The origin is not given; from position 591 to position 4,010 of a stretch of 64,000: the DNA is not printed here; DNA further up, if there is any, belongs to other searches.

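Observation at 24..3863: Two-gene cassette: PD-(D/E)xK-like ORF plus a 1040-aa DExH helicase, a candidate Hachiman-like or novel helicase-nuclease defence module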

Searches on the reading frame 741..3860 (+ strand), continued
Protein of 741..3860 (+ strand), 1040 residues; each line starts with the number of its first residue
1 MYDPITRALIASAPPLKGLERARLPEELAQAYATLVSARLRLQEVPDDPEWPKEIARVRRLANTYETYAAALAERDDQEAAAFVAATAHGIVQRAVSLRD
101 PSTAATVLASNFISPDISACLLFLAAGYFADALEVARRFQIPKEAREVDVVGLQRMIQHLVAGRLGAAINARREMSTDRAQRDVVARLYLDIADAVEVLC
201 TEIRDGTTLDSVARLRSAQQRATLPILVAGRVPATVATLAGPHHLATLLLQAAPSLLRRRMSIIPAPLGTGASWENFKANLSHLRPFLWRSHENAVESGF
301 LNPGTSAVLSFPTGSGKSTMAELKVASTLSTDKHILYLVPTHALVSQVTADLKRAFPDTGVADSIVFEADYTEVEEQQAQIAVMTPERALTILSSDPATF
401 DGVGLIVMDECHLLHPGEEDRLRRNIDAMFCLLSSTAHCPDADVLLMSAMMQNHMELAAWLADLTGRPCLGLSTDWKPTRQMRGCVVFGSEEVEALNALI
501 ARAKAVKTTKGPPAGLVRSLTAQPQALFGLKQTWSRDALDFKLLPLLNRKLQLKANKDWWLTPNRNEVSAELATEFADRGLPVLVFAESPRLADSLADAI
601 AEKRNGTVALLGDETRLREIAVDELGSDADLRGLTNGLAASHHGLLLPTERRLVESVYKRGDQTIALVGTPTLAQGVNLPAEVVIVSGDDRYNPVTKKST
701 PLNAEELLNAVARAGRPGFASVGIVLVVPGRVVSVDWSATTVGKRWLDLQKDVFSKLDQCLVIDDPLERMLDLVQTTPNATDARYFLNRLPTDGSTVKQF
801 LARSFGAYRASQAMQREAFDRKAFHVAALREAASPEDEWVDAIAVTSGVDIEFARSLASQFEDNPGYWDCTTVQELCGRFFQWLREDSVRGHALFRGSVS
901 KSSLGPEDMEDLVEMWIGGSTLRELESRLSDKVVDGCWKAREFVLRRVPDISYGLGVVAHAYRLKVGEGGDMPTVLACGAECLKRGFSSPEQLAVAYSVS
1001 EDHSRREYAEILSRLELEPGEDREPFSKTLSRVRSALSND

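Call 46: find_homologous_proteins(query=window:741-3860:+, max_evalue=1e-10)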
Query window:741-3860:+ (1040 aa): 935 proteins with E <= 1e-10 among 8000 candidates; the best 120 are listed.
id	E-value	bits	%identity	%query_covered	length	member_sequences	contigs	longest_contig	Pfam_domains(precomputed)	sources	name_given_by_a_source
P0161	0.0e+0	2317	100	100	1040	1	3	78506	PF00270.36,PF04851.22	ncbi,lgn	-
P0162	0.0e+0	1081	52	100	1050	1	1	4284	PF00270.36,PF04851.22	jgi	jgi:DEAD/DEAH box helicase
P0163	0.0e+0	1021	50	100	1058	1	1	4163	PF00270.36,PF04851.22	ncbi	-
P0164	0.0e+0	1021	51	97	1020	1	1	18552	PF00270.36,PF04851.22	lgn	-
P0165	3.9e-283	960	47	100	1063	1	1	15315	PF00270.36,PF04851.22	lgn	-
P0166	9.9e-224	764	40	100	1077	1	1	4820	PF00270.36,PF00271.38,PF04851.22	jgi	jgi:superfamily II DNA/RNA helicase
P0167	1.5e-211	723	40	100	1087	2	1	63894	PF00270.36,PF04851.22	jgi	jgi:superfamily II DNA/RNA helicase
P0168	8.0e-208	711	39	100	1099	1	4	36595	PF00270.36,PF04851.22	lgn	-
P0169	3.6e-203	696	40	97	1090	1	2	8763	PF00270.36,PF00271.38,PF04851.22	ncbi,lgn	-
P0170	7.1e-203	695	40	100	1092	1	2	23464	PF00270.36,PF04851.22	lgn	-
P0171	1.2e-202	694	40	100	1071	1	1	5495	PF00270.36,PF04851.22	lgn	-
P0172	1.2e-198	681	39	100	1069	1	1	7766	PF00270.36,PF04851.22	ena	-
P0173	3.6e-197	676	39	98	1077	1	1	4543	PF00270.36,PF00271.38,PF04851.22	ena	-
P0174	2.5e-196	673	39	100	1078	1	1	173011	PF00270.36,PF00271.38,PF04851.22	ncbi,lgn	-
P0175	3.2e-196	673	38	100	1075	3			PF00270.36,PF00271.38,PF04851.22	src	-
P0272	2.2e-181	623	37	100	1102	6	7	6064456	PF00270.36,PF00271.38,PF04851.22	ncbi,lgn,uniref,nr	ncbi:DEAD/DEAH box helicase [Pseudomonas proteolytica]|uniref:DEAD/DEAH box helicase n=1 Tax=Pseudom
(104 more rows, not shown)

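Call 49: find_encoding_contigs(protein=P0272, flank=6000, max_places=1)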
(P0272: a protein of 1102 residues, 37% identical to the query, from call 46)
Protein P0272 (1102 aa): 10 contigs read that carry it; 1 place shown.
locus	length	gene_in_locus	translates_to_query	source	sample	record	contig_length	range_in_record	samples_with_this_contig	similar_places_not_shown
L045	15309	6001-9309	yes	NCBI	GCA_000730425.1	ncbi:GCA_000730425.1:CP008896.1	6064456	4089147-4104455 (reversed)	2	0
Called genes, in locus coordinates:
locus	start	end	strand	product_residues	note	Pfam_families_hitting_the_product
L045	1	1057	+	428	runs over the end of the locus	PF10117:McrBC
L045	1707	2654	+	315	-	PF28093:STM3845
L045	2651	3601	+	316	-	PF00078:RVT_1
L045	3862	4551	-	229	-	PF18928:DUF5677 (weak)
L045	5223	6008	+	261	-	-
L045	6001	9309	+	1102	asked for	PF00270:DEAD, PF04851:ResIII, PF00271:Helicase_C (faint)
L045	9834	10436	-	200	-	-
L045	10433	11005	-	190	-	PF04542:Sigma70_r2, PF08281:Sigma70_r4_2, PF04545:Sigma70_r4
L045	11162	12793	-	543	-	PF12450:vWF_A, PF13768:VWA_3, PF00092:VWA, PF13519:VWA_2, PF12034:YfbK_C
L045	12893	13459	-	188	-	-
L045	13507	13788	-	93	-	-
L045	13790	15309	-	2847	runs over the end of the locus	PF05594:Fil_haemagg (faint), PF05860:TPS, PF13332:Fil_haemagg_2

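Call 50: find_encoding_contigs(protein=P0161, flank=10000, max_places=4)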
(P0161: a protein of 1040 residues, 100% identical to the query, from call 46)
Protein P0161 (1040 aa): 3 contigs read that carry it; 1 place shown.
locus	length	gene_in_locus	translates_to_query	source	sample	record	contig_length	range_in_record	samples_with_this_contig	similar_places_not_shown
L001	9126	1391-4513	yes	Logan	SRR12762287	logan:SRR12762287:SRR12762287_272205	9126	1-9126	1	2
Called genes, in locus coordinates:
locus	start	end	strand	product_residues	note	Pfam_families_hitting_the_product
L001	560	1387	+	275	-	-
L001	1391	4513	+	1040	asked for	PF00270:DEAD, PF04851:ResIII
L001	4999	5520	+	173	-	PF00466:Ribosomal_L10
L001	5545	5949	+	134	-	PF16320:Ribosomal_L12_N, PF00542:Ribosomal_L12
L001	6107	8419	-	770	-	-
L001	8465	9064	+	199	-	-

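Call 63: search_dna_similar(query=L043:2476-3252:+, collection=plasmids, mode=protein, max_evalue=0.001, rows=spread, max_rows=30)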
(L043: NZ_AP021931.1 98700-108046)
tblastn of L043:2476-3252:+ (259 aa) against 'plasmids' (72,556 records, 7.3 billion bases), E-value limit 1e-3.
Records with a match: 69; places in all: 69; records where one place covers at least 80% of the query: 57.
Best place of each record, by identity: >=99% 11; 95-99% 18; 80-90% 6; 60-80% 6; <60% 28.
By first word of the organism name: Klebsiella 18; Raoultella 6; Agrobacterium 5; Ensifer 5; Bacillus 5; Sinorhizobium 4; Aminobacter 3; Candidatus 3; Enterobacter 2; Escherichia 2; and 13 more.
By predicted mobility (MOB-suite, as given by PLSDB): conjugative 44; non-mobilizable 22; mobilizable 3.
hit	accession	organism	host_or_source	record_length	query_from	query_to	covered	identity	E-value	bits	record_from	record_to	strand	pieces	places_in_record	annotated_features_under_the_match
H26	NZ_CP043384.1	Enterobacter hormaechei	Homo sapiens,pure culture,blood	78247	1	259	100%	100.0%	2e-163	508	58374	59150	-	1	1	Hachiman antiphage defense system protein HamA | DEAD/DEAH box helicase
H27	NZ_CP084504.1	Klebsiella pneumoniae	Capra aegagrus hircus,goat ...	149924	1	259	100%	100.0%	2e-163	508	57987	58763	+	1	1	Hachiman antiphage defense system protein HamA | DEAD/DEAH box helicase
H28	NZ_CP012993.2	Klebsiella pneumoniae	Homo sapiens,blood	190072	1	259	100%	100.0%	2e-163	508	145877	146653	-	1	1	Hachiman antiphage defense system protein HamA | DEAD/DEAH box helicase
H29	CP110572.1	Klebsiella pneumoniae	Homo sapiens,urine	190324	1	259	100%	100.0%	2e-163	508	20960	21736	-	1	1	DUF1837 domain-containing protein | DEAD/DEAH box helicase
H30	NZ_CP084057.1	Escherichia coli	Procambarus clarkii,cell culture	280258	1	259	100%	100.0%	2e-163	508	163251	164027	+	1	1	Hachiman antiphage defense system protein HamA | DEAD/DEAH box helicase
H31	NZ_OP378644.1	Klebsiella michiganensis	-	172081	1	259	100%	95.8%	2e-156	488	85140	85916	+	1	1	Hachiman antiphage defense system protein HamA | DEAD/DEAH box helicase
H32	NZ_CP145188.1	Raoultella ornithinolytica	-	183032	1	259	100%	95.8%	2e-156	488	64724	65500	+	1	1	Hachiman antiphage defense system protein HamA | DEAD/DEAH box helicase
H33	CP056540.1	Klebsiella oxytoca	culture,Freshwater sample from ...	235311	1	259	100%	95.8%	2e-156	488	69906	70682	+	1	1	DUF1837 domain-containing protein | DEAD/DEAH box helicase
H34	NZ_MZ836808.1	Klebsiella pneumoniae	-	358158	1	259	100%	95.8%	2e-156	488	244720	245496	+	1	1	Hachiman antiphage defense system protein HamA | DEAD/DEAH box helicase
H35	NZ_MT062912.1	Raoultella ornithinolytica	-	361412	1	259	100%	95.8%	2e-156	488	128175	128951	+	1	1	Hachiman antiphage defense system protein HamA | DEAD/DEAH box helicase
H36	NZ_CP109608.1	Klebsiella pneumoniae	Pure culture,clinical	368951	1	259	100%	95.8%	2e-156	488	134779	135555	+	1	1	Hachiman antiphage defense system protein HamA | DEAD/DEAH box helicase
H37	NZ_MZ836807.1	Klebsiella oxytoca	-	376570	1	259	100%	95.8%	2e-156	488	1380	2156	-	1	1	Hachiman antiphage defense system protein HamA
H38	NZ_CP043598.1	Klebsiella pneumoniae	Homo sapiens,culture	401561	1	259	100%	95.8%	2e-156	488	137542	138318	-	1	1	Hachiman antiphage defense system protein HamA | DEAD/DEAH box helicase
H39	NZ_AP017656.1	Sphingobium cloacae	-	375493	1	259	100%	81.9%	9e-130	411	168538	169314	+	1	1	Hachiman antiphage defense system protein HamA | DEAD/DEAH box helicase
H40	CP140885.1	Sinorhizobium meliloti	Medicago lupulina,whole organism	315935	1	259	100%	80.7%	8e-134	423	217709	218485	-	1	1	Hachiman antiphage defense system protein HamA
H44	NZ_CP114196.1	Vibrio parahaemolyticus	Penaeus vannamei,cell culture,Shrimp ...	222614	1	258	100%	39.9%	2e-53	192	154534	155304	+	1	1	DUF1837 domain-containing protein | DEAD/DEAH box helicase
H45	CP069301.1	Bradyrhizobium sp. PSBB068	monoisolate,Minnesota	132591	4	254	97%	39.7%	1e-38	150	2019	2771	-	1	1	DUF1837 domain-containing protein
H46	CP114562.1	Candidatus Manganitrophus sp.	activated carbon metagenome,metagenomic ...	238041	7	250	94%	38.0%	5e-40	154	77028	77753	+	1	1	SAVED domain-containing protein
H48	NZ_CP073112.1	Rhizobium rhizogenes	Rosa sp.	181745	2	249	96%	37.1%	1e-36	144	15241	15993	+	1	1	DUF1837 domain-containing protein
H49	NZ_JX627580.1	Methylobacterium oryzae CBMB20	-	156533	4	251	96%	33.2%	1e-29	124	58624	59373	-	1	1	Hachiman antiphage defense system protein HamA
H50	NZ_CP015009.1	Aminobacter aminovorans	cell culture,soil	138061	23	251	88%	34.2%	3e-29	122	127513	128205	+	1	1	Hachiman antiphage defense system protein HamA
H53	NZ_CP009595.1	Bacillus cereus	-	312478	70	250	70%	26.4%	2e-7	59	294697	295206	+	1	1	hamA: Hachiman anti-phage system protein HamA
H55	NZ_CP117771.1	Nostoc sp. UHCC 0926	whole organism,lichen surface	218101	80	156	30%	32.5%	2e-4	50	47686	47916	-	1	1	Hachiman antiphage defense system protein HamA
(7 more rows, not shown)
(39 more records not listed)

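Call 64: get_annotated_region(hit=H44, flank=500)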
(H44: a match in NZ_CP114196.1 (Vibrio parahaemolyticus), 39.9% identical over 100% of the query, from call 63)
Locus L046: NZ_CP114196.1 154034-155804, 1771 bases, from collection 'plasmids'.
description: Vibrio parahaemolyticus strain vp-HL-202005 plasmid pHLA, complete sequence
organism: Vibrio parahaemolyticus (NCBI taxid 670)
taxonomy: Bacteria; Pseudomonadota; Gammaproteobacteria; Vibrionales; Vibrionaceae; Vibrio; Vibrio parahaemolyticus
host: -; source: Penaeus vannamei,cell culture,Shrimp farm; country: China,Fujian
typing (MOB-suite, as given by PLSDB): non-mobilizable; replicon rep_cluster_858
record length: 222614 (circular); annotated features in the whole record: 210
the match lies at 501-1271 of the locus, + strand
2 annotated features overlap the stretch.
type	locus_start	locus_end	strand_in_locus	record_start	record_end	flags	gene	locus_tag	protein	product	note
CDS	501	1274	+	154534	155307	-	-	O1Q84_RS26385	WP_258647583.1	DUF1837 domain-containing protein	-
CDS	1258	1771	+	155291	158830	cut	-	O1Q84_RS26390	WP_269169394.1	DEAD/DEAH box helicase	-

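Call 65: get_annotated_region(hit=H45, flank=500)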
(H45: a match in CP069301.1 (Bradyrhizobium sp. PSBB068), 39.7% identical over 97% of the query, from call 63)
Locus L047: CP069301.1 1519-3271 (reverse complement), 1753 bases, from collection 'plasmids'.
description: Bradyrhizobium sp. PSBB068 plasmid unnamed, complete sequence
organism: Bradyrhizobium sp. PSBB068 (NCBI taxid 2715960)
taxonomy: Bacteria; Pseudomonadota; Alphaproteobacteria; Hyphomicrobiales; Nitrobacteraceae; Bradyrhizobium; Bradyrhizobium sp. PSBB068
host: -; source: monoisolate,Minnesota; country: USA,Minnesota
typing (MOB-suite, as given by PLSDB): conjugative; relaxase MOBP; mating-pair formation MPF_T
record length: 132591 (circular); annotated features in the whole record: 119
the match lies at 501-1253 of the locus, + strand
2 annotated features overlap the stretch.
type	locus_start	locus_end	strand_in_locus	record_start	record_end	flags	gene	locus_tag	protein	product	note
CDS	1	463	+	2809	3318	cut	-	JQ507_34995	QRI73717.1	type II toxin-antitoxin system YhaV family toxin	-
CDS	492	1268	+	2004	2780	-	-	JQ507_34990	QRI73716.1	DUF1837 domain-containing protein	-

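Call 66: get_annotated_region(hit=H46, flank=500)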
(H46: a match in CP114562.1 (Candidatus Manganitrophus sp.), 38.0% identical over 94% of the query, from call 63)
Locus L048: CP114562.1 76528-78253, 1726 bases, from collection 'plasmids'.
description: MAG: Candidatus Manganitrophus sp. isolate GAC4 plasmid unnamed1, complete sequence
organism: Candidatus Manganitrophus sp. (NCBI taxid 2927580)
taxonomy: Bacteria; Nitrospirota; Nitrospiria; Candidatus Troglogloeales; Candidatus Manganitrophaceae; Candidatus Manganitrophus; Candidatus Manganitrophus sp.
host: -; source: activated carbon metagenome,metagenomic assembly,Carbon granules from GAC filter; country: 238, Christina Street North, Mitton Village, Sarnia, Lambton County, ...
typing (MOB-suite, as given by PLSDB): non-mobilizable
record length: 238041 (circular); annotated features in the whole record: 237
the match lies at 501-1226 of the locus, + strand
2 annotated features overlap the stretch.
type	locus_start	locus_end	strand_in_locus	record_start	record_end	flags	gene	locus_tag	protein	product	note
CDS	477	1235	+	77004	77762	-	-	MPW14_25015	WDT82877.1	SAVED domain-containing protein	-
CDS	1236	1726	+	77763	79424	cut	-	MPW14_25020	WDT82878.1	DEAD/DEAH box helicase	-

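Call 67: get_annotated_region(hit=H48, flank=500)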
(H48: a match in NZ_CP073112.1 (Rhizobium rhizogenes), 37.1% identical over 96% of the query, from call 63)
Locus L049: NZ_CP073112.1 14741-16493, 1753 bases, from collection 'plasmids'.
description: Rhizobium rhizogenes strain A4 plasmid pArA4, complete sequence
organism: Rhizobium rhizogenes (NCBI taxid 359)
taxonomy: Bacteria; Pseudomonadota; Alphaproteobacteria; Hyphomicrobiales; Rhizobiaceae; Rhizobium; Rhizobium rhizogenes
host: -; source: Rosa sp.; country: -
typing (MOB-suite, as given by PLSDB): conjugative; relaxase MOBQ,MOBQ; mating-pair formation MPF_T
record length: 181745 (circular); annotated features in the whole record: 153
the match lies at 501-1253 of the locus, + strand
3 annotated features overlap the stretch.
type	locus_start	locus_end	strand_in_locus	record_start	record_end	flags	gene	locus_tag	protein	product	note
CDS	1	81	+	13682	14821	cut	-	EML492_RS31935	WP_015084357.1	RHE_PE00001 family protein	-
CDS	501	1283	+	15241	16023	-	-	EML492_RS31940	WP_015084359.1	DUF1837 domain-containing protein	-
CDS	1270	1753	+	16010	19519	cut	-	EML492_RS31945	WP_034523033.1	DEAD/DEAH box helicase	-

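Call 68: get_annotated_region(hit=H49, flank=500)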
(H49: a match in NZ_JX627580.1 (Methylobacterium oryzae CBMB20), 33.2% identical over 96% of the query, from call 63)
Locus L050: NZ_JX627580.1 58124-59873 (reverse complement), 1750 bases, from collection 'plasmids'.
description: Methylobacterium oryzae CBMB20 plasmid pMOC1, complete sequence
organism: Methylobacterium oryzae CBMB20 (NCBI taxid 693986)
taxonomy: Bacteria; Pseudomonadota; Alphaproteobacteria; Hyphomicrobiales; Methylobacteriaceae; Methylobacterium; Methylobacterium oryzae; Methylobacterium oryzae CBMB20
host: -; source: -; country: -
typing (MOB-suite, as given by PLSDB): mobilizable; replicon rep_cluster_525; relaxase MOBF
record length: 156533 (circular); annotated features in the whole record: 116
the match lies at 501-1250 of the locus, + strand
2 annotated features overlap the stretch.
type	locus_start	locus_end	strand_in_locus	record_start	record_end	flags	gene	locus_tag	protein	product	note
CDS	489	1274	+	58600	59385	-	-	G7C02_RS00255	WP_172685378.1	Hachiman antiphage defense system protein HamA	-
CDS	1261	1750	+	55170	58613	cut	-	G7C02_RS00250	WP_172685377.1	DEAD/DEAH box helicase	-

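Call 69: get_annotated_region(hit=H50, flank=500)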
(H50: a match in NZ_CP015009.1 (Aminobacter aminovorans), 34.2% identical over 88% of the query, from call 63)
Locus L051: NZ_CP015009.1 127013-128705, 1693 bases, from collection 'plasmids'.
description: Aminobacter aminovorans strain KCTC 2477 plasmid pAA04, complete sequence
organism: Aminobacter aminovorans (NCBI taxid 83263)
taxonomy: Bacteria; Pseudomonadota; Alphaproteobacteria; Hyphomicrobiales; Phyllobacteriaceae; Aminobacter; Aminobacter aminovorans
host: -; source: cell culture,soil; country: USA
typing (MOB-suite, as given by PLSDB): conjugative; replicon rep_cluster_336; relaxase MOBP,MOBQ; mating-pair formation MPF_T
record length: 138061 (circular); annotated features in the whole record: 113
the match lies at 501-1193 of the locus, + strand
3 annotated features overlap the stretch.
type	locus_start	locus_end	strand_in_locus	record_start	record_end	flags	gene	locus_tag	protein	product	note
CDS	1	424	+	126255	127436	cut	-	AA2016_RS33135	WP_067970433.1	Fic family protein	-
CDS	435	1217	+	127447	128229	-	-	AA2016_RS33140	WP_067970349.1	Hachiman antiphage defense system protein HamA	-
CDS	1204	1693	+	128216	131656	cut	-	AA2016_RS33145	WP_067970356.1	DEAD/DEAH box helicase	-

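Call 70: get_annotated_region(hit=H53, flank=700)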
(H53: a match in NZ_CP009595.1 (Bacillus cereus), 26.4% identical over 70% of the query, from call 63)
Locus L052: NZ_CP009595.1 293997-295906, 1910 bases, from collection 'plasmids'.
description: Bacillus cereus strain 3a plasmid pBFC_3, complete sequence
organism: Bacillus cereus (NCBI taxid 1396)
taxonomy: Bacteria; Bacillota; Bacilli; Bacillales; Bacillaceae; Bacillus; Bacillus cereus
host: -; source: -; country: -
typing (MOB-suite, as given by PLSDB): non-mobilizable; replicon rep_cluster_125,rep_cluster_164
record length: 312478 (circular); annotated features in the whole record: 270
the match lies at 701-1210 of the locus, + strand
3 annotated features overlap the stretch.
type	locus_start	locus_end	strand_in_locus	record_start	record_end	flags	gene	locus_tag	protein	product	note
CDS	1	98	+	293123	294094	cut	-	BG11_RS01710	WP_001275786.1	hypothetical protein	-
CDS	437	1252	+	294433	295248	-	hamA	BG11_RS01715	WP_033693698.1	Hachiman anti-phage system protein HamA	-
CDS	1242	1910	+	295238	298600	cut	hamB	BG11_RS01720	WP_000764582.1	Hachiman anti-phage system protein HamB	-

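Call 71: get_annotated_region(hit=H55, flank=900)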
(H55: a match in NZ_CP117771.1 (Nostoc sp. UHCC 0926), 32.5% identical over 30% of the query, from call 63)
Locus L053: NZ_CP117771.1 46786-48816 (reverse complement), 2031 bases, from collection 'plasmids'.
description: Nostoc sp. UHCC 0926 plasmid pn3, complete sequence
organism: Nostoc sp. UHCC 0926 (NCBI taxid 3025190)
taxonomy: Bacteria; Cyanobacteriota; Cyanophyceae; Nostocales; Nostocaceae; Nostoc; Nostoc sp. UHCC 0926
host: -; source: whole organism,lichen surface; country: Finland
typing (MOB-suite, as given by PLSDB): conjugative; relaxase MOBP; mating-pair formation MPF_T
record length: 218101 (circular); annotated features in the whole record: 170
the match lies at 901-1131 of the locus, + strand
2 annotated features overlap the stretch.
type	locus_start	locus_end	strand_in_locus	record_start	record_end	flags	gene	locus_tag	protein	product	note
CDS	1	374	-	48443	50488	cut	-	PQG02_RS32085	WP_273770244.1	hypothetical protein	-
CDS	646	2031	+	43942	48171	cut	-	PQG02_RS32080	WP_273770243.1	Hachiman antiphage defense system protein HamA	-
